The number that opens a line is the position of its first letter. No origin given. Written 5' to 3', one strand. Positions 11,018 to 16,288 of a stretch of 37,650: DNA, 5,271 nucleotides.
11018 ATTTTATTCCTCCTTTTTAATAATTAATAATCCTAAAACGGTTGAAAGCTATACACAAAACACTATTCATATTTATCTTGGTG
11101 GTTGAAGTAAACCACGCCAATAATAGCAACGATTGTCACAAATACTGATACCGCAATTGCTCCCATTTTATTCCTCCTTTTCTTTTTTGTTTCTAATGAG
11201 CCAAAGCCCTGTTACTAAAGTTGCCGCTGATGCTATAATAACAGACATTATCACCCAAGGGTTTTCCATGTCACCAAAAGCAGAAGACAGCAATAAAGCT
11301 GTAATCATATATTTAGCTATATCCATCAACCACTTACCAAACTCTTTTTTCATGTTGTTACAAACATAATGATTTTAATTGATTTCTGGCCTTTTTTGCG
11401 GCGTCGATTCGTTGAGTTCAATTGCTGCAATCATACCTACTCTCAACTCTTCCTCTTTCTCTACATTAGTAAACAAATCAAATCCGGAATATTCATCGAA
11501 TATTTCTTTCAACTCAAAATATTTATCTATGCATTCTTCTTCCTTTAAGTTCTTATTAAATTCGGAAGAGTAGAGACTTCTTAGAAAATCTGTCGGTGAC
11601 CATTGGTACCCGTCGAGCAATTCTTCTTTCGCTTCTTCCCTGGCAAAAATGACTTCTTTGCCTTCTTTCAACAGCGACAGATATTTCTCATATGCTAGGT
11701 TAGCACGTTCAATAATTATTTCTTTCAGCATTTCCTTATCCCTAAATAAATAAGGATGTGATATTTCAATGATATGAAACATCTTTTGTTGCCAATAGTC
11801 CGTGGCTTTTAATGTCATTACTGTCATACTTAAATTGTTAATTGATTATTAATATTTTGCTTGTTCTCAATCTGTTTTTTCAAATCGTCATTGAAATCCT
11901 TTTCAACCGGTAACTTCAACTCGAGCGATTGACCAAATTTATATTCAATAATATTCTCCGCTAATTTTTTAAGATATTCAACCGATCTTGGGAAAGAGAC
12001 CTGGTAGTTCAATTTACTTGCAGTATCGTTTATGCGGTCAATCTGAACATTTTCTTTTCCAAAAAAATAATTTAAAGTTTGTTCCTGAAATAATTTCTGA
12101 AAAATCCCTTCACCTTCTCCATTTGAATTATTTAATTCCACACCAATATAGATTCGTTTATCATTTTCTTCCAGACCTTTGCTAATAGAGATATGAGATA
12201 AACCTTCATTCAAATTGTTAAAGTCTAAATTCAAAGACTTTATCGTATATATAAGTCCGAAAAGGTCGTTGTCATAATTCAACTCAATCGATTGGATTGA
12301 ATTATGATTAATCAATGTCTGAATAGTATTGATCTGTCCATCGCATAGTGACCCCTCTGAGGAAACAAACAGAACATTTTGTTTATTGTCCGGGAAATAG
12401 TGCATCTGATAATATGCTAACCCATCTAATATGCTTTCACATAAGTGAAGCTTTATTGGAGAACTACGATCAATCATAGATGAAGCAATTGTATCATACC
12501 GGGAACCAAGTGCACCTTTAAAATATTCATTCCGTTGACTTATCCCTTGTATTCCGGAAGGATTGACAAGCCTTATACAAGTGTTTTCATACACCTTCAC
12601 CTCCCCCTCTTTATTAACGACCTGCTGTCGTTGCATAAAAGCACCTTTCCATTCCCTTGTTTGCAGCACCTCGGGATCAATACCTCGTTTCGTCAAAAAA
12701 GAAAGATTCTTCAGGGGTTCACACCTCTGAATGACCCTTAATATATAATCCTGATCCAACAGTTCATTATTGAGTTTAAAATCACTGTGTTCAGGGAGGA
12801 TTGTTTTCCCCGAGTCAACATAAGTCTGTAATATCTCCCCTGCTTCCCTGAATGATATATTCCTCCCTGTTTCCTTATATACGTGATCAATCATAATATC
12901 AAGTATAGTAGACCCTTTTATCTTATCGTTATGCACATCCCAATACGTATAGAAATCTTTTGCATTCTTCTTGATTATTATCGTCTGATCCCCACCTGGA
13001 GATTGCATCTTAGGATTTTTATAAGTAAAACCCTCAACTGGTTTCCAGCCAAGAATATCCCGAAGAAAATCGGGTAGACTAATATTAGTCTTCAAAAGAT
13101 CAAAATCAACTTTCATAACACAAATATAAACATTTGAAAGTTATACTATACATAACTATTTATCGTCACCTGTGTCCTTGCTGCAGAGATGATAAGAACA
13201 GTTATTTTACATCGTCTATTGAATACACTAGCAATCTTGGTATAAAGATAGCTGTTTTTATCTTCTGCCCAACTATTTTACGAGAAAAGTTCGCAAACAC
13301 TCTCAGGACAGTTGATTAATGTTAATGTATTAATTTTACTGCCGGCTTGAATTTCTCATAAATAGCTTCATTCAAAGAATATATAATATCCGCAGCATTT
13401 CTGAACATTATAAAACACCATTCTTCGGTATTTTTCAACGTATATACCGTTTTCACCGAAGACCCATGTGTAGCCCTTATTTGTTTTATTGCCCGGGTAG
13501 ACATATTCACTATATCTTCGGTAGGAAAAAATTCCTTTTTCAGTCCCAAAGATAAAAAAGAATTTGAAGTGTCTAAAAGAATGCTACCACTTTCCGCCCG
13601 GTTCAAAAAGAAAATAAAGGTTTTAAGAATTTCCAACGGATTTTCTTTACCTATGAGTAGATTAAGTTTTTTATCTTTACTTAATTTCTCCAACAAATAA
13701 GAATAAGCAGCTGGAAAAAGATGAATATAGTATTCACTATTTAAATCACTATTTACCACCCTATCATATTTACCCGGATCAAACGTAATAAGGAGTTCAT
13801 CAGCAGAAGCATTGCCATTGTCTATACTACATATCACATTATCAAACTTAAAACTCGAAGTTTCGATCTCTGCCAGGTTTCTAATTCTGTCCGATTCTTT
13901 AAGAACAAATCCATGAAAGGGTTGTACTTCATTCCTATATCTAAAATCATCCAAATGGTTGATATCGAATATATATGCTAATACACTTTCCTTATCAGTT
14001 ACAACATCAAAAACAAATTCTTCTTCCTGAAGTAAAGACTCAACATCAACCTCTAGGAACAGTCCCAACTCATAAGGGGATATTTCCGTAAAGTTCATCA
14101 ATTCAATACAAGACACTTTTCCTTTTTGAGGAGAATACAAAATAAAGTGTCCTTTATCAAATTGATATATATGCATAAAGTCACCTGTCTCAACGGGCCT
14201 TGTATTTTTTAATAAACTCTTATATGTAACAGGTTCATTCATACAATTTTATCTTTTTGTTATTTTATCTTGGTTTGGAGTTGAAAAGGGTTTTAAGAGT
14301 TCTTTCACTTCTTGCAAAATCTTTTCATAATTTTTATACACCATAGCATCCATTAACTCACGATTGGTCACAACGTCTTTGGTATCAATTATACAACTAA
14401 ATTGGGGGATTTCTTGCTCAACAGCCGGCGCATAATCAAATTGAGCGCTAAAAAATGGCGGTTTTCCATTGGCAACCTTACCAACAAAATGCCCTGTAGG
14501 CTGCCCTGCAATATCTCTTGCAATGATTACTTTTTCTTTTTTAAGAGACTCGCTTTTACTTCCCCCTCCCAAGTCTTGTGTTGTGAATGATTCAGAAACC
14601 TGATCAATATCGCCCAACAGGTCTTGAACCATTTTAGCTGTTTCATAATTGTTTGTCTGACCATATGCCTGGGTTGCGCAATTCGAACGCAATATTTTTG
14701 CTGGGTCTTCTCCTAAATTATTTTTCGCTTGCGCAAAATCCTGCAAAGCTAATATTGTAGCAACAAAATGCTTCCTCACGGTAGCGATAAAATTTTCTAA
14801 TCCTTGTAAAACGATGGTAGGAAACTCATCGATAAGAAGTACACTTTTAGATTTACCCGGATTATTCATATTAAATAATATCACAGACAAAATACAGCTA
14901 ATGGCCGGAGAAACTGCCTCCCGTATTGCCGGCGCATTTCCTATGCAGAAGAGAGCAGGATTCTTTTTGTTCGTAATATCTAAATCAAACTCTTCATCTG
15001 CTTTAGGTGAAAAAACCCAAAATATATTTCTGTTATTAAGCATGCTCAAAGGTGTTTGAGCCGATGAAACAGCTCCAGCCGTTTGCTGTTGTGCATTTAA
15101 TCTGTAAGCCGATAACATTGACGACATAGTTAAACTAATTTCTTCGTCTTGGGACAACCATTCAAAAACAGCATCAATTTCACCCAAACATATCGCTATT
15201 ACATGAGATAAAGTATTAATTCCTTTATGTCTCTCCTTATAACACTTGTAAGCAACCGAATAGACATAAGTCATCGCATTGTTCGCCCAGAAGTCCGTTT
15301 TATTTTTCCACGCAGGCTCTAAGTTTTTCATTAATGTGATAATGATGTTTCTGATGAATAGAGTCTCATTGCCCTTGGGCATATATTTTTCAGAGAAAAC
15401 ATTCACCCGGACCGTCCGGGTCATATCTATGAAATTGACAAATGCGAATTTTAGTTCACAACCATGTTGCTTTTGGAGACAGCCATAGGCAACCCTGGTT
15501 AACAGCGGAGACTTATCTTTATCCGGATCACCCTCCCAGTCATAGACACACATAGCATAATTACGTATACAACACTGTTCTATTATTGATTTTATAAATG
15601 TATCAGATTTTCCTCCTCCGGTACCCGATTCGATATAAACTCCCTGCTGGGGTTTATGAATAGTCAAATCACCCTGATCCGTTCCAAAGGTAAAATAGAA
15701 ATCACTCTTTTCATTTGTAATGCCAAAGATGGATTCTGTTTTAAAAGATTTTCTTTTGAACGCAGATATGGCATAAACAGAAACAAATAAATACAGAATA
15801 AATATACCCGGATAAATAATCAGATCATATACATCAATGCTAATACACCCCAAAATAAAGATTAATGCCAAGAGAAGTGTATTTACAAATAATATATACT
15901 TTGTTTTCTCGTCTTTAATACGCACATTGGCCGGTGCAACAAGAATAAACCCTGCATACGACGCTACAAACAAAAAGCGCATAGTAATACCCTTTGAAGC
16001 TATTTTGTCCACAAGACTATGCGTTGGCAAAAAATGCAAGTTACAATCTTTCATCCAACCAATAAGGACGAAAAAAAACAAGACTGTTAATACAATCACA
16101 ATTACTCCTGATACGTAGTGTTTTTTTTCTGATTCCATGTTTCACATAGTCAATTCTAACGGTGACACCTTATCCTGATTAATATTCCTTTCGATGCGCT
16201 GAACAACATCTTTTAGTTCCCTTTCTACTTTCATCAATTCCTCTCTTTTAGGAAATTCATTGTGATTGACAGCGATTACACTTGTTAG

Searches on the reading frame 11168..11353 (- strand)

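Call 59: search_protein_families(library=pfam, proteins=[window:11168-11353:-], max_evalue=0.001)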
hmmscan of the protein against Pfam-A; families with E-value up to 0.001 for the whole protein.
window:11168-11353:- (61 aa): 1 family
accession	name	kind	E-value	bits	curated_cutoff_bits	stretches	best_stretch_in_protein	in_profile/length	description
PF20482.3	DUF6722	-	2e-17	63.6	27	1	5-52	1-49/49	Family of unknown function (DUF6722)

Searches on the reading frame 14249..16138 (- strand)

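Call 8: search_protein_families(library=pfam, proteins=[window:14249-16138:-], max_evalue=0.01)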
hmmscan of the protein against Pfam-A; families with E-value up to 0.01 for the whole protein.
window:14249-16138:- (629 aa): 3 families
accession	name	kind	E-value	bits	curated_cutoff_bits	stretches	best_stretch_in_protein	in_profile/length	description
PF02534.20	T4SS-DNA_transf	-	1e-18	67.9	20.1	1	230-534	96-409/468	Type IV secretory system Conjugative DNA transfer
PF12696.13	TraG-D_C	-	8.3e-17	61.7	22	1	433-543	3-121/126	TraM recognition site of TraD and TraG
PF10412.15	TrwB_AAD_bind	-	1e-15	58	20.5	1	278-543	103-363/387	Type IV secretion-system coupling protein DNA-binding domain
